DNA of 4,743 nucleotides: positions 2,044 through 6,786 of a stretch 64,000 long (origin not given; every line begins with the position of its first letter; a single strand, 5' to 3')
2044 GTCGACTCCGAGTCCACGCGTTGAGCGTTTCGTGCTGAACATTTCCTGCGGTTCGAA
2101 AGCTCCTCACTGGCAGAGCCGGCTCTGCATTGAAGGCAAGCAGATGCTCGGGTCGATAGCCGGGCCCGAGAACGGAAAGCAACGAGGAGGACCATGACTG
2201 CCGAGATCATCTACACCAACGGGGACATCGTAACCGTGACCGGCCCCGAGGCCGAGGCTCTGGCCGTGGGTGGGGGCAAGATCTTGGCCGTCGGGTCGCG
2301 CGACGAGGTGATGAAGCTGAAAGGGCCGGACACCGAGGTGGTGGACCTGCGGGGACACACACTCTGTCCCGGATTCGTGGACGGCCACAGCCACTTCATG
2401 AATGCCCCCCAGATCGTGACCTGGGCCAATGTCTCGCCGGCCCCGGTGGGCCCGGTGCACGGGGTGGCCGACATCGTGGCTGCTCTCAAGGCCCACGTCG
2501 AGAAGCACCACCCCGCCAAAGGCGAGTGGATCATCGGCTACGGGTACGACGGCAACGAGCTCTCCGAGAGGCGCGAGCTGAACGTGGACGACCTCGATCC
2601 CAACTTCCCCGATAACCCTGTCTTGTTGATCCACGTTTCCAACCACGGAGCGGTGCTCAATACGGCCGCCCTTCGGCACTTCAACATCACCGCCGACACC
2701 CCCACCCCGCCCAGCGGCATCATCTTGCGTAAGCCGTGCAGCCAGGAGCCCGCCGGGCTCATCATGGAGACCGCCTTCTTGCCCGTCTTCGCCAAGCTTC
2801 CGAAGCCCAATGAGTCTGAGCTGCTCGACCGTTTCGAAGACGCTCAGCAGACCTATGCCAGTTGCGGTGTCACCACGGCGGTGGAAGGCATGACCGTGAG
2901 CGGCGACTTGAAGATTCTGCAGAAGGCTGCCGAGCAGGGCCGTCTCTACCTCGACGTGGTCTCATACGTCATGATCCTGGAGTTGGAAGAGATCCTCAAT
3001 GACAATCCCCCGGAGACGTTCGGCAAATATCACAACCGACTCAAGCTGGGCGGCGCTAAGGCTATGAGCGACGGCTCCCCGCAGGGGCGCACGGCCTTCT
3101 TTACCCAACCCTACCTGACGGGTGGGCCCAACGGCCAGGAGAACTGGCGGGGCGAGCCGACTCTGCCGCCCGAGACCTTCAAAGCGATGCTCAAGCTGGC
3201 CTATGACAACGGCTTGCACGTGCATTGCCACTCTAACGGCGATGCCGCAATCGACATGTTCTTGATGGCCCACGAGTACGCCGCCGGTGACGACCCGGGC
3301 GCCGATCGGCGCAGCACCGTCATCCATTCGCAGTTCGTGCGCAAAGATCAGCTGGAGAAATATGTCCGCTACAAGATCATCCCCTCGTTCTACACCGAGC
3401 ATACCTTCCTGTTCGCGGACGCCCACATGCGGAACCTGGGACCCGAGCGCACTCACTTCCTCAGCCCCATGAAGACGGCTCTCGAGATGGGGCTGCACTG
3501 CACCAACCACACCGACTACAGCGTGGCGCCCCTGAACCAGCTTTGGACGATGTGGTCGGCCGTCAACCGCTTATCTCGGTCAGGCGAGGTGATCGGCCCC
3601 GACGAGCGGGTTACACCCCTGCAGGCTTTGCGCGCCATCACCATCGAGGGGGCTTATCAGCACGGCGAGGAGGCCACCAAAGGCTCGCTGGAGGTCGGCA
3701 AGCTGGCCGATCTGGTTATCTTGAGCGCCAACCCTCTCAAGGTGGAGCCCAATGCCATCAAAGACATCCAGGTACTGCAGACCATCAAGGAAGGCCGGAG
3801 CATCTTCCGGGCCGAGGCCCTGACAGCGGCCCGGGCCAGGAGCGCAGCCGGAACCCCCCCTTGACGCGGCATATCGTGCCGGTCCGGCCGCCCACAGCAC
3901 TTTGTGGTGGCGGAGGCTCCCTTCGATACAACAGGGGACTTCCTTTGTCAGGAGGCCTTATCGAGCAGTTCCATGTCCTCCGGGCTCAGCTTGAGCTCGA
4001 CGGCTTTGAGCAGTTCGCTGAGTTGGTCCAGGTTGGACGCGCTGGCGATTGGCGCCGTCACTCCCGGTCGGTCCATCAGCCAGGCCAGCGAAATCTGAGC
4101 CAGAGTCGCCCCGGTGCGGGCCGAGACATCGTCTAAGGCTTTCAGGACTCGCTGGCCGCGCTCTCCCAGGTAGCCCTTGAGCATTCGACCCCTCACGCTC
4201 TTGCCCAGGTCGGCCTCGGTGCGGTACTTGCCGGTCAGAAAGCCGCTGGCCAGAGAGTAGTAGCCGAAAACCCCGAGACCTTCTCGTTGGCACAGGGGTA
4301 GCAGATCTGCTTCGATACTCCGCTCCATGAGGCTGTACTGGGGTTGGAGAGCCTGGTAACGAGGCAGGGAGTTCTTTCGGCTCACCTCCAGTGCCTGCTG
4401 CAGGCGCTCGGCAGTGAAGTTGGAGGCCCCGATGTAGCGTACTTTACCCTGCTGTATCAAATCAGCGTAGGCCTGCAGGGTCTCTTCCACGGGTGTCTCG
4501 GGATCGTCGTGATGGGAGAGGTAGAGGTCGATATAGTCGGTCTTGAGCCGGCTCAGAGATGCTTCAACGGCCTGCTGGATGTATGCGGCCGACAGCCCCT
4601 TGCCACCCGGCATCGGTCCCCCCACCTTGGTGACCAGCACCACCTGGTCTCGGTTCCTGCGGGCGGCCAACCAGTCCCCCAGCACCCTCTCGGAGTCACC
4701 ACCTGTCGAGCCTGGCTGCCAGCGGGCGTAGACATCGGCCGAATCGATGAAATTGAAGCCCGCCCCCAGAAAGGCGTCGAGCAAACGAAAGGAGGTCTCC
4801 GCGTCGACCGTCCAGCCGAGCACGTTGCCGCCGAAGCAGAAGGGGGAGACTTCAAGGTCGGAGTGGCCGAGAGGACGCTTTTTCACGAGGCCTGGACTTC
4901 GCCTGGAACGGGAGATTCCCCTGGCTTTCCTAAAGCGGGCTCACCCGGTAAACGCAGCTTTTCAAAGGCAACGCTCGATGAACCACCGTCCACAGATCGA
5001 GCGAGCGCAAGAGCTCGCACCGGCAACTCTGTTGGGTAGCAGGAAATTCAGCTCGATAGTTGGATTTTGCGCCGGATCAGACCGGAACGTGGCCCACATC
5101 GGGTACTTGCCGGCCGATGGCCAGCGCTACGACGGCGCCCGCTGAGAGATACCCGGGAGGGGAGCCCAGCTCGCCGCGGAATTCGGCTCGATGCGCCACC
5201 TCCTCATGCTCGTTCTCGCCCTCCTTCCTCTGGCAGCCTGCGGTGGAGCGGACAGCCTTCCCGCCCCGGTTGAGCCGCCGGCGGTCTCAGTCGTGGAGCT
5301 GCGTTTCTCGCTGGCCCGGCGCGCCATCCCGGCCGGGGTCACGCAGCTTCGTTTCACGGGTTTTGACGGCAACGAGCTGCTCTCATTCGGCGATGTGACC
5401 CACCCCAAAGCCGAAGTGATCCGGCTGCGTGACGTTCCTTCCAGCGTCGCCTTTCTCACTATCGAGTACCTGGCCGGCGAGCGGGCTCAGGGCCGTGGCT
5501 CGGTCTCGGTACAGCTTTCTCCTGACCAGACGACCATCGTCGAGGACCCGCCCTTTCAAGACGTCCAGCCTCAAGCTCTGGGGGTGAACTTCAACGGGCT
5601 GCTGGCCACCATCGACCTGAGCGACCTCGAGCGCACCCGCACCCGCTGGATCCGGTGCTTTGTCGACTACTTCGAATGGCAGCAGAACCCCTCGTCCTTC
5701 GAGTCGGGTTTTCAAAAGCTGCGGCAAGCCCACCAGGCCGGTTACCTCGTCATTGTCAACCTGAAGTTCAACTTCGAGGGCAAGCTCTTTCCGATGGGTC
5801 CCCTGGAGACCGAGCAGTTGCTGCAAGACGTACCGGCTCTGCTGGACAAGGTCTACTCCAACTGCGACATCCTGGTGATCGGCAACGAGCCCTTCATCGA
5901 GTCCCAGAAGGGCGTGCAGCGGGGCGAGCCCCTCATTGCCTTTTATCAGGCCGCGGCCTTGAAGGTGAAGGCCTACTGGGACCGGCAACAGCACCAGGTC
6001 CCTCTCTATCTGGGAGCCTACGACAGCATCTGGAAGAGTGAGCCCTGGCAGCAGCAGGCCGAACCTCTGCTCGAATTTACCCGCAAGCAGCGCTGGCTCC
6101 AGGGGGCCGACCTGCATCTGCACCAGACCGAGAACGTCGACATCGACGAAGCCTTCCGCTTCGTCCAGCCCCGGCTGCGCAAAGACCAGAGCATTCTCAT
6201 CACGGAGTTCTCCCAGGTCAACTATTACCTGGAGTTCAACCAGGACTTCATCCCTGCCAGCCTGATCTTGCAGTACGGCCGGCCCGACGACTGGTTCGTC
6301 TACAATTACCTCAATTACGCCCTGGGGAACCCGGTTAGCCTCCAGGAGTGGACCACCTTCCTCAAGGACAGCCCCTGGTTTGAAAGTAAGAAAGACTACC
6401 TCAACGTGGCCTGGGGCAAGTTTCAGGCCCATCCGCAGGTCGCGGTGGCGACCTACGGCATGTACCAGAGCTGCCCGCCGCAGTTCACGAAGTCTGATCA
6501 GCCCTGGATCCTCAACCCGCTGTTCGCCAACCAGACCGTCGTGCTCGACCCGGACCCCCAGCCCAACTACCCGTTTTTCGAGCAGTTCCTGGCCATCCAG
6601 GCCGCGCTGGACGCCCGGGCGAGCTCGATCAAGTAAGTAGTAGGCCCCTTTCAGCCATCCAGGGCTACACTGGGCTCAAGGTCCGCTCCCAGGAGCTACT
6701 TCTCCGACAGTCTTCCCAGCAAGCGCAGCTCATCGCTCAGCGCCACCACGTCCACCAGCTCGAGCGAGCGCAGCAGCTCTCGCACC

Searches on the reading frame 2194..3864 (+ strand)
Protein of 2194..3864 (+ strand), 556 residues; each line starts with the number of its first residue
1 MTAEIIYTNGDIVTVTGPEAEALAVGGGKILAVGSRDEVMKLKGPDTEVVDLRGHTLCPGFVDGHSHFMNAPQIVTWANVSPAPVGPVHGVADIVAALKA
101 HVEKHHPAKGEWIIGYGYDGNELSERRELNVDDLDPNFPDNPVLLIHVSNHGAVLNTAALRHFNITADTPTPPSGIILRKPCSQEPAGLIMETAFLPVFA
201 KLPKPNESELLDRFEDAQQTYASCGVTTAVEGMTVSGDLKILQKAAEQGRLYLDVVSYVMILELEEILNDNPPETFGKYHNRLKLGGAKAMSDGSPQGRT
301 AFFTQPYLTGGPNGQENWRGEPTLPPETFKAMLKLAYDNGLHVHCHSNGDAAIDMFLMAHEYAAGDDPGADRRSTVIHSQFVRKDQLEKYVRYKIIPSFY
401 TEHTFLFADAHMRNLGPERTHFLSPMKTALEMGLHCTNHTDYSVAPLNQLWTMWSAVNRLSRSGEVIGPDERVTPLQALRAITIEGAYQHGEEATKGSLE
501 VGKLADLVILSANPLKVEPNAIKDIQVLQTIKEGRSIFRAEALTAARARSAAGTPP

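Call 25: find_encoding_contigs(protein=window:2194-3864:+, flank=10000, max_places=8)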
Protein window:2194-3864:+ (556 aa): 1 contig read that carries it; 1 place shown.
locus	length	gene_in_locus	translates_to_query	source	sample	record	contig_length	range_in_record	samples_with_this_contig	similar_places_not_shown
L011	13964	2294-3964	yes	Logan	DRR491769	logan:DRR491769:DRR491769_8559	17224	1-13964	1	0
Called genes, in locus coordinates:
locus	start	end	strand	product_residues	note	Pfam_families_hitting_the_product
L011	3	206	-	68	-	?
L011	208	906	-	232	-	-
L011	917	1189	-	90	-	PF10073:GapR_DNA-bd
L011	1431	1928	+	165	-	-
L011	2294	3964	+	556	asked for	PF07969:Amidohydro_3, PF01979:Amidohydro_1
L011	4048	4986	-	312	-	PF00248:Aldo_ket_red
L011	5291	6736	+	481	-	-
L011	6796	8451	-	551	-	-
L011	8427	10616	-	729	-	PF00498:FHA, PF16697:Yop-YscD_cpl, PF00005:ABC_tran, PF13304:AAA_21 (weak), PF12698:ABC2_membrane_3, PF01061:ABC2_membrane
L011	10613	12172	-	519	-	PF00069:Pkinase, PF07714:PK_Tyr_Ser-Thr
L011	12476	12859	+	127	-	PF13451:zf_Tbcl, PF23477:zf_Tbcl_2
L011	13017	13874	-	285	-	PF02163:Peptidase_M50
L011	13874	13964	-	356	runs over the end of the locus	PF13453:Zn_ribbon_TFIIB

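Call 29: find_homologous_proteins(query=window:2194-3861:+, max_evalue=1e-50)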
Query window:2194-3861:+ (556 aa): 4141 proteins with E <= 1e-50 among 8000 candidates; the best 120 are listed.
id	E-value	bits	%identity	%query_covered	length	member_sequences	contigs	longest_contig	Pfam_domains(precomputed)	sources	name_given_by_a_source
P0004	0.0e+0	1283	100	100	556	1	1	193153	PF07969.18,PF01979.27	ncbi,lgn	ncbi:MAG: hypothetical protein AMXMBFR33_10320 [Candidatus Xenobia bacterium]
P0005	6.7e-285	964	75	98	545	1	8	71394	PF07969.18,PF01979.27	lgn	-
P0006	1.1e-261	888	70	96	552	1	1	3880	PF07969.18,PF01979.27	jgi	-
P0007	2.1e-245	834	69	97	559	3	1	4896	PF07969.18,PF01979.27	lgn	-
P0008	9.7e-245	832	67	97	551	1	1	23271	PF07969.18,PF01979.27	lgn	-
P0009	8.4e-242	822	66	99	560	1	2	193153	PF07969.18,PF01979.27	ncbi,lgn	ncbi:MAG: hypothetical protein AMXMBFR33_10870 [Candidatus Xenobia bacterium]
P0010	5.0e-240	816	66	96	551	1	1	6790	PF07969.18,PF01979.27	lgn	-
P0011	6.4e-240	816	67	96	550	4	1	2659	PF07969.18,PF01979.27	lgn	-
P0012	1.1e-238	812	67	97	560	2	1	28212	PF07969.18,PF01979.27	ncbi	-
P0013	1.4e-235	801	66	98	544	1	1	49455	PF07969.18,PF22039.2,PF01979.27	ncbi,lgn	-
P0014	5.3e-221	753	61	97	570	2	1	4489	PF07969.18,PF01979.27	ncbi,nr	ncbi:MAG: amidohydrolase, partial [Planctomycetota bacterium]|nr:amidohydrolase [Planctomycetota bac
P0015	5.9e-221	753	61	97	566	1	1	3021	PF07969.18,PF01979.27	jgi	jgi:predicted amidohydrolase YtcJ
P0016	9.0e-221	753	62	96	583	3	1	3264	PF07969.18,PF01979.27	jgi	jgi:hypothetical protein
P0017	6.0e-220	750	61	97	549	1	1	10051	PF07969.18,PF01979.27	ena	-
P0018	1.8e-219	748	60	96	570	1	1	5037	PF07969.18,PF01979.27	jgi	-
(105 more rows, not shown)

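Call 30: find_encoding_contigs(protein=P0005, flank=8000, max_places=4)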
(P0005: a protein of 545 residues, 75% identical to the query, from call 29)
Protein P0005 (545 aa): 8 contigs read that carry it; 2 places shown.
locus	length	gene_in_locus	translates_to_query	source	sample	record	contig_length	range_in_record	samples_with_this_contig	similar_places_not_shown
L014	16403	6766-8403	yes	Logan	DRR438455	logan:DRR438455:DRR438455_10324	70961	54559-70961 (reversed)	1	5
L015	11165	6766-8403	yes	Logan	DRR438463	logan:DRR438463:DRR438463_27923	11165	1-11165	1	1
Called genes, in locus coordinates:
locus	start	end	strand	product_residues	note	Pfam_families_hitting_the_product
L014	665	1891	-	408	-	PF13384:HTH_23, PF13518:HTH_28 (weak), PF13551:HTH_29, PF13565:HTH_32, PF13358:DDE_3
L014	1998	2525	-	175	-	-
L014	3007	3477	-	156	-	-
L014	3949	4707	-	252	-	PF01925:TauE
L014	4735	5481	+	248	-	PF02798:GST_N (weak), PF13417:GST_N_3, PF13409:GST_N_2, PF13410:GST_C_2 (weak)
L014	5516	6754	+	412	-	-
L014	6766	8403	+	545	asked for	PF07969:Amidohydro_3, PF01979:Amidohydro_1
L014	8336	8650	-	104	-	-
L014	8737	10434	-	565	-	-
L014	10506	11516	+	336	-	PF00990:GGDEF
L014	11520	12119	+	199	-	PF09348:DUF1990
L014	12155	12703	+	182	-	PF14124:DUF4291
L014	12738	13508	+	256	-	-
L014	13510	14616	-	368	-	PF01436:NHL (faint)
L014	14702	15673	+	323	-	-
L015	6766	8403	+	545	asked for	PF07969:Amidohydro_3, PF01979:Amidohydro_1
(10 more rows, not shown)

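Call 31: find_encoding_contigs(protein=P0009, flank=8000, max_places=2)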
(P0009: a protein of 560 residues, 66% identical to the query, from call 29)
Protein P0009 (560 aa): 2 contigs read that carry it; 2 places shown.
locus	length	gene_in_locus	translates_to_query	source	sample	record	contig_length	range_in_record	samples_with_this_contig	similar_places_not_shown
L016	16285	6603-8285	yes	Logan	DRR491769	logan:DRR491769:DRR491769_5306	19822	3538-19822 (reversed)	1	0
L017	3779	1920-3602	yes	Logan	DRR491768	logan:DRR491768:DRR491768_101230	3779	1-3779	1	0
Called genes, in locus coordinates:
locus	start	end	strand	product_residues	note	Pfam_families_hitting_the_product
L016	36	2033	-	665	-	PF00884:Sulfatase, PF01663:Phosphodiest (faint)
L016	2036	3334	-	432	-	PF04055:Radical_SAM, PF13186:SPASM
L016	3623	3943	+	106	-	-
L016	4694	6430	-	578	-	-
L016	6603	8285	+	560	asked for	PF07969:Amidohydro_3, PF01979:Amidohydro_1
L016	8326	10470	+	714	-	PF00916:Sulfate_transp, PF01740:STAS, PF13466:STAS_2 (weak), PF00027:cNMP_binding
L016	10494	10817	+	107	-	PF01035:DNA_binding_1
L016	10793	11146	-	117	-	PF02452:PemK_toxin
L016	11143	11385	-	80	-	-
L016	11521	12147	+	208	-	PF04542:Sigma70_r2, PF08281:Sigma70_r4_2, PF04545:Sigma70_r4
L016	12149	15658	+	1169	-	PF13490:zf-HC2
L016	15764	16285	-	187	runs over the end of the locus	PF05685:Uma2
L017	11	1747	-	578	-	-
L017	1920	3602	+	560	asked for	PF07969:Amidohydro_3, PF01979:Amidohydro_1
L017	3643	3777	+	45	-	?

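Call 52: search_protein_families(library=padloc, proteins=[window:2194-3864:+], max_evalue=0.01)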
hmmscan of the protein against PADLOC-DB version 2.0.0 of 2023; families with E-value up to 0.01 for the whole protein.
window:2194-3864:+ (556 aa): 0 families

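Call 66: find_encoding_contigs(protein=P0006, flank=6000, max_places=2)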
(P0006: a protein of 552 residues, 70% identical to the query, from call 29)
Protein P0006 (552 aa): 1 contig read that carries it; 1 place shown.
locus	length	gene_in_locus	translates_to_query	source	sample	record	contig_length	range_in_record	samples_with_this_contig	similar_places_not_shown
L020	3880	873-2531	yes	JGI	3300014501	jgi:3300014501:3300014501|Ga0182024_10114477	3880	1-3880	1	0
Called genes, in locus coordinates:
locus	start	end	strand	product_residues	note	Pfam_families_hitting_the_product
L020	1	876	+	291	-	?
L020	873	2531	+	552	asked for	PF07969:Amidohydro_3, PF01979:Amidohydro_1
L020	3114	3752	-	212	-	PF08808:RES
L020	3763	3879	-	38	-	?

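Call 67: find_encoding_contigs(protein=P0007, flank=6000, max_places=2)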
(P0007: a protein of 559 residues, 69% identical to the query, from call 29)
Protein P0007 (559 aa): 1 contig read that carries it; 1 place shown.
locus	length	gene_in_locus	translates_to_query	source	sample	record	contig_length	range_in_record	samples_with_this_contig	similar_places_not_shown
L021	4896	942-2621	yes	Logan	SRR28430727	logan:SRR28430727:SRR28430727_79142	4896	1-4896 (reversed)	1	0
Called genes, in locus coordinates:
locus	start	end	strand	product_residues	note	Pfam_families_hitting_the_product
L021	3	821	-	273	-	?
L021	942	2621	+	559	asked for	PF07969:Amidohydro_3, PF01979:Amidohydro_1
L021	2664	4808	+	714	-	PF00916:Sulfate_transp, PF01740:STAS, PF00027:cNMP_binding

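Call 68: find_encoding_contigs(protein=P0008, flank=6000, max_places=2)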
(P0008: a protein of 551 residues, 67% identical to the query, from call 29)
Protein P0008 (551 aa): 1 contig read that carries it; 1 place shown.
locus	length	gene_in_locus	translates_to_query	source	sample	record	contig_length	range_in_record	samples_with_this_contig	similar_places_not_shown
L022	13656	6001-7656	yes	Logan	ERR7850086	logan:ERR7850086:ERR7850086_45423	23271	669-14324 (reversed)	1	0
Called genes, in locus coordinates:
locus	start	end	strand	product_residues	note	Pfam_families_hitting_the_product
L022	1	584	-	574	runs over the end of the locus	PF04183:IucA_IucC, PF06276:FhuF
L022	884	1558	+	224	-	-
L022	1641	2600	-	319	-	PF13472:Lipase_GDSL_2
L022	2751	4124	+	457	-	PF02310:B12-binding, PF04055:Radical_SAM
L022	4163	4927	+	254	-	-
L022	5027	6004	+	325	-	PF02492:cobW, PF07683:CobW_C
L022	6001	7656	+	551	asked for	PF07969:Amidohydro_3, PF01979:Amidohydro_1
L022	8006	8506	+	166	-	-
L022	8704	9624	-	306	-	PF00561:Abhydrolase_1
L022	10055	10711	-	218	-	PF07963:N_methyl (faint)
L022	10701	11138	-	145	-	-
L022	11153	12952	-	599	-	-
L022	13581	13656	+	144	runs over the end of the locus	PF01934:HepT-like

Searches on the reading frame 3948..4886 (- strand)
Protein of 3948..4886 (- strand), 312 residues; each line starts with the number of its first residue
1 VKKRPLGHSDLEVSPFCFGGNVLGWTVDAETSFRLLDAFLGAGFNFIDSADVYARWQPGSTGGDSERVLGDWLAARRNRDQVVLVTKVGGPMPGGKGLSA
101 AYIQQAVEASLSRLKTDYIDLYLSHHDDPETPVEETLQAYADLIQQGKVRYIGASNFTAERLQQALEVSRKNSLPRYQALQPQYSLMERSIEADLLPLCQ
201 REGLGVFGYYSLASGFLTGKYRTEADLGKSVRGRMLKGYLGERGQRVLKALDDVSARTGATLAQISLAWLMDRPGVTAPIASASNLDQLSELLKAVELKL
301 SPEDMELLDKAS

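Call 8: search_protein_families(library=pfam, proteins=[window:3948-4886:-], max_evalue=0.01)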
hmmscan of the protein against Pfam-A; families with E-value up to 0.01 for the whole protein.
window:3948-4886:- (312 aa): 2 families
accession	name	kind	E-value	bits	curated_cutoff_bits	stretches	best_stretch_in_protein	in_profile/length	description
PF00248.27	Aldo_ket_red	-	7.2e-76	255.5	24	1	17-311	3-289/291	Aldo/keto reductase family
PF13602.12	ADH_zinc_N_2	-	0.0067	17.8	27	0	126-171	85-125/134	Zinc-binding dehydrogenase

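Call 52: search_protein_families(library=padloc, proteins=[window:3948-4886:-], max_evalue=0.01)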
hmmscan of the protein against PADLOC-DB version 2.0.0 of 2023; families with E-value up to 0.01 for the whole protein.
window:3948-4886:- (312 aa): 0 families

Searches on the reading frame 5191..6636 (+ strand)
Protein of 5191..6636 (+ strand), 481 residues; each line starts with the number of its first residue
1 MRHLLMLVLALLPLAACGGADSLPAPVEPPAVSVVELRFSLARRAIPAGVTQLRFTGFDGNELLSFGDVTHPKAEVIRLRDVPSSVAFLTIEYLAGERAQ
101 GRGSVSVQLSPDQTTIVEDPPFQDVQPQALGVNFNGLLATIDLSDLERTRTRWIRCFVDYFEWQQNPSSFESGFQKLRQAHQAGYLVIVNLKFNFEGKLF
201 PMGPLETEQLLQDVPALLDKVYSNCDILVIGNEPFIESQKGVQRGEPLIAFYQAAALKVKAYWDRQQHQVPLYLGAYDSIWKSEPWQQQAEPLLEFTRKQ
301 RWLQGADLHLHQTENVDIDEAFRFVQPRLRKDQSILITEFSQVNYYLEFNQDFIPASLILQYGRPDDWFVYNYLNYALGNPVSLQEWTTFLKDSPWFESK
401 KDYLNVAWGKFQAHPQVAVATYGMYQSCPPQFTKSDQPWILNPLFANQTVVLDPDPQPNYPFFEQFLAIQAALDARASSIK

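Call 8: search_protein_families(library=pfam, proteins=[window:5191-6636:+], max_evalue=0.01)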
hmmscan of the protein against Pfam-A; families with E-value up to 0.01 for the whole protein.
window:5191-6636:+ (481 aa): 0 families

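Call 26: find_encoding_contigs(protein=window:5191-6636:+, flank=10000, max_places=8)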
Protein window:5191-6636:+ (481 aa): 1 contig read that carries it; 1 place shown.
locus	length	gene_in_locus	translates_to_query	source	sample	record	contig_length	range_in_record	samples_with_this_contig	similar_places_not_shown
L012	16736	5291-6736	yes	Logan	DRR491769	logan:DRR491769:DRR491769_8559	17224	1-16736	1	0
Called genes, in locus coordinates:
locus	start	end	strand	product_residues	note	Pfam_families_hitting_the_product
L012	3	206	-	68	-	?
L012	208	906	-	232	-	-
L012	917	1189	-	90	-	PF10073:GapR_DNA-bd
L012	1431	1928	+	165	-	-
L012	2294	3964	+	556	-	PF07969:Amidohydro_3, PF01979:Amidohydro_1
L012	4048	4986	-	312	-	PF00248:Aldo_ket_red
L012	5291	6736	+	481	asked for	-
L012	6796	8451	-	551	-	-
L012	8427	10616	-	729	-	PF00498:FHA, PF16697:Yop-YscD_cpl, PF00005:ABC_tran, PF13304:AAA_21 (weak), PF12698:ABC2_membrane_3, PF01061:ABC2_membrane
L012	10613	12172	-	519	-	PF00069:Pkinase, PF07714:PK_Tyr_Ser-Thr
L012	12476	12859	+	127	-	PF13451:zf_Tbcl, PF23477:zf_Tbcl_2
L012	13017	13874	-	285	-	PF02163:Peptidase_M50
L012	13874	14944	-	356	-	PF13453:Zn_ribbon_TFIIB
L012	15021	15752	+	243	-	PF08308:PEGA (faint)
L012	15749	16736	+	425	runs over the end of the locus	PF12256:TcdB_toxin_midN (faint), PF01839:FG-GAP (faint), PF13517:FG-GAP_3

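Call 52: search_protein_families(library=padloc, proteins=[window:5191-6636:+], max_evalue=0.01)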
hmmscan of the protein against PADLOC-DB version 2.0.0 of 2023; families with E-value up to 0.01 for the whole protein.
window:5191-6636:+ (481 aa): 0 families

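Call 57: find_homologous_proteins(query=window:5191-6633:+, max_evalue=1e-10)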
Query window:5191-6633:+ (481 aa): 43 proteins with E <= 1e-10 among 8000 candidates.
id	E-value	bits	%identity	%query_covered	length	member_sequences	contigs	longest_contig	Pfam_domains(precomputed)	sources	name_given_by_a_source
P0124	0.0e+0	1110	100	100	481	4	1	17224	-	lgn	-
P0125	1.1e-122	428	58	68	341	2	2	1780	-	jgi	-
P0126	1.9e-114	401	55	72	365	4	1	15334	-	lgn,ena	-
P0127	1.5e-106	375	50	72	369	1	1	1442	-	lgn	-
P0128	4.4e-104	367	50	71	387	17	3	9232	-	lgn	-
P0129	1.2e-103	365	49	71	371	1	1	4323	-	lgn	-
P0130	1.7e-103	365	52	72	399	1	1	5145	-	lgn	-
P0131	1.4e-102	362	49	71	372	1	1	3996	-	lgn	-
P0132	1.7e-101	358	47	71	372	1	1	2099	-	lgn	-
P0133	4.0e-100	354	47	71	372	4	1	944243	-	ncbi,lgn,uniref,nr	ncbi:hypothetical protein [Steroidobacter agaridevorans]|uniref:hypothetical protein n=1 Tax=Steroid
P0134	6.6e-99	350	48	71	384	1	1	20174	-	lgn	-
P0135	2.1e-98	348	47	71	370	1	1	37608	-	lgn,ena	-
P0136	8.4e-93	330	46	73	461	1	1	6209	-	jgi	jgi:hypothetical protein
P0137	3.3e-92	328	45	72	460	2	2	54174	-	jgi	jgi:hypothetical protein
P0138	1.2e-91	326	46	74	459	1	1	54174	-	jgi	jgi:hypothetical protein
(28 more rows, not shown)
